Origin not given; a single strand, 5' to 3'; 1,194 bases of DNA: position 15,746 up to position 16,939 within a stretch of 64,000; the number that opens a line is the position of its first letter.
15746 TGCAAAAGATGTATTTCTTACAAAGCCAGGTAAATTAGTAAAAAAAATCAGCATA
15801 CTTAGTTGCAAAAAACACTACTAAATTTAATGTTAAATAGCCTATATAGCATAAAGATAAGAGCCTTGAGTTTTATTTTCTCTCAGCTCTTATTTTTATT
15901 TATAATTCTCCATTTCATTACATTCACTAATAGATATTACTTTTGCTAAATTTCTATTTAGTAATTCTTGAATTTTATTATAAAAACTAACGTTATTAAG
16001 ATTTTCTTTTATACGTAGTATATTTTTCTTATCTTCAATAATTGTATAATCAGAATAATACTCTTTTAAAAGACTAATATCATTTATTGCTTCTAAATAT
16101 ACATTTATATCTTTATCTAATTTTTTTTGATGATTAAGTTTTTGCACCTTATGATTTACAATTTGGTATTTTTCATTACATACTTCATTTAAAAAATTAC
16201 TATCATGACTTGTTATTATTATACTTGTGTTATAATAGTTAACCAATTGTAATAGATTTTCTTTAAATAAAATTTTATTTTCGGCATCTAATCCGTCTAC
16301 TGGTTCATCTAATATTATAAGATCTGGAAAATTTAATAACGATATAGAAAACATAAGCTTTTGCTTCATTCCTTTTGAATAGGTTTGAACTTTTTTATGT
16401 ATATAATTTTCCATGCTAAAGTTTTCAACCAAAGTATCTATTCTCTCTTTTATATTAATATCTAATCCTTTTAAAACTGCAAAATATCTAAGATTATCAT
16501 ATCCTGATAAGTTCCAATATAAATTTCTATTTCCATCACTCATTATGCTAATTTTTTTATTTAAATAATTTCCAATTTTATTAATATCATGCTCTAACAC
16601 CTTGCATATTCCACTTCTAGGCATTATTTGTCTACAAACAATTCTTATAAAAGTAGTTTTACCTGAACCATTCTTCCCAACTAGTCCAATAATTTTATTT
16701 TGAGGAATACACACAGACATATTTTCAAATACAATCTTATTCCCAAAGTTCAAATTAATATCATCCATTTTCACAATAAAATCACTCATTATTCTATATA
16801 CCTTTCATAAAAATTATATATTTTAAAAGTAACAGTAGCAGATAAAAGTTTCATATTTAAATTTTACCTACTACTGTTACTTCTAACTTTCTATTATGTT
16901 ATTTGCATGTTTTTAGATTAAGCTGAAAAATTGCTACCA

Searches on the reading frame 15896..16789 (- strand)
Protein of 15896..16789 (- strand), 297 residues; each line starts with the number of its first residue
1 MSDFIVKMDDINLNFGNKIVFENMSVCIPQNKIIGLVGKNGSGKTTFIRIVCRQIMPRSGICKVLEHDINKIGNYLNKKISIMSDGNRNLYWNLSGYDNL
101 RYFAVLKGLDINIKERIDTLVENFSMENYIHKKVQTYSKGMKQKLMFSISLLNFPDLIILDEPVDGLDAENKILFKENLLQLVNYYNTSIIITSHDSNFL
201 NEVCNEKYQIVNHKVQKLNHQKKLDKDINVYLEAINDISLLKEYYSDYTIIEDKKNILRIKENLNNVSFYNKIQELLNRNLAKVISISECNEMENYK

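Call 6: search_protein_families(library=pfam, proteins=[window:15896-16789:-], max_evalue=0.01)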
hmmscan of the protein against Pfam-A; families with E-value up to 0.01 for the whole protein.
window:15896-16789:- (297 aa): 4 families
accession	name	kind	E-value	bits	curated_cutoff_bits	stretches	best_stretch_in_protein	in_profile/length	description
PF00005.33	ABC_tran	-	6.4e-25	88.8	25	1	22-164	2-136/137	ABC transporter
PF13304.12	AAA_21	-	1.9e-10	41.7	27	2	135-201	236-304/304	AAA domain, putative AbiEii toxin, Type IV TA system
PF20720.3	nSTAND3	-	0.00034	20.8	27.2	1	21-79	7-64/155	Novel STAND NTPase 3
PF02463.25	SMC_N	-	0.00052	19.9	40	0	30-48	23-41/220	RecF/RecN/SMC N terminal domain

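Call 7: search_protein_families(library=ncbifam, proteins=[window:15896-16789:-], max_evalue=0.01)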
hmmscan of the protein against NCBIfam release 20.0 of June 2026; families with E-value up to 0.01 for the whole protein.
window:15896-16789:- (297 aa): 183 families (the best 25 are shown)
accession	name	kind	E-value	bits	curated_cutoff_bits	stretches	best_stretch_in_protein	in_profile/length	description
TIGR01188.1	drrA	subfamily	2.5e-39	135.3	312.45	1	15-272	3-263/302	daunorubicin resistance ABC transporter, ATP-binding protein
NF047568.1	PSM_export_PmtC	equivalog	1.3e-34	120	375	1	7-261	2-246/290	phenol-soluble modulin export ABC transporter ATP-binding protein PmtC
TIGR03740.1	galliderm_ABC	subfamily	1.3e-31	110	309.75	1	7-229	2-213/223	lantibiotic protection ABC transporter ATP-binding subunit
NF000355.4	ribo_prot_ABC_F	equivalog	3e-30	105.6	380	1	5-217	2-194/499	ribosomal protection-like ABC-F family protein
NF033858.1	ABC2_perm_RbbA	equivalog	3e-30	104.9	1050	1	6-177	2-177/909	ribosome-associated ATPase/putative transporter RbbA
NF010060.0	PRK13537.1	equivalog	6.1e-28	97.6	521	1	2-210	12-219/314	nodulation factor ABC transporter ATP-binding protein NodI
TIGR03522.1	GldA_ABC_ATP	equivalog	1.5e-27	96.9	402.6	1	6-287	3-286/301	gliding motility-associated ABC transporter ATP-binding subunit GldA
TIGR03864.1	PQQ_ABC_ATP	hypoth_equivalog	4.5e-27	95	302.25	1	7-215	3-208/236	ABC transporter, ATP-binding subunit, PQQ-dependent alcohol dehydrogenase system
NF010059.0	PRK13536.1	equivalog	1.5e-25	89.7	549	1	2-205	40-242/342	nodulation factor ABC transporter ATP-binding protein NodI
TIGR01288.1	nodI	equivalog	4.5e-25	88.3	424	1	3-206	2-204/303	nodulation factor ABC transporter ATP-binding protein NodI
NF041774.1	tung_ATPbind_TupC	equivalog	5.2e-25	88.1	400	1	7-274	2-257/319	tungstate ABC transporter ATP-binding protein TupC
NF000169.2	ABCF_Sal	exception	1.1e-23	83.7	725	1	4-241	314-532/542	Sal family ABC-F type ribosomal protection protein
TIGR03719.1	ABC_ABC_ChvD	subfamily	2.7e-23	82.4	806.75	2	3-66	320-383/552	energy-dependent translational throttle protein EttA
NF008775.0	PRK11819.1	equivalog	1.4e-22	80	599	2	3-66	322-385/556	energy-dependent translational throttle protein EttA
TIGR03411.1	urea_trans_UrtD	equivalog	1.5e-22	80.4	304.1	1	5-206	2-211/242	urea ABC transporter ATP-binding protein UrtD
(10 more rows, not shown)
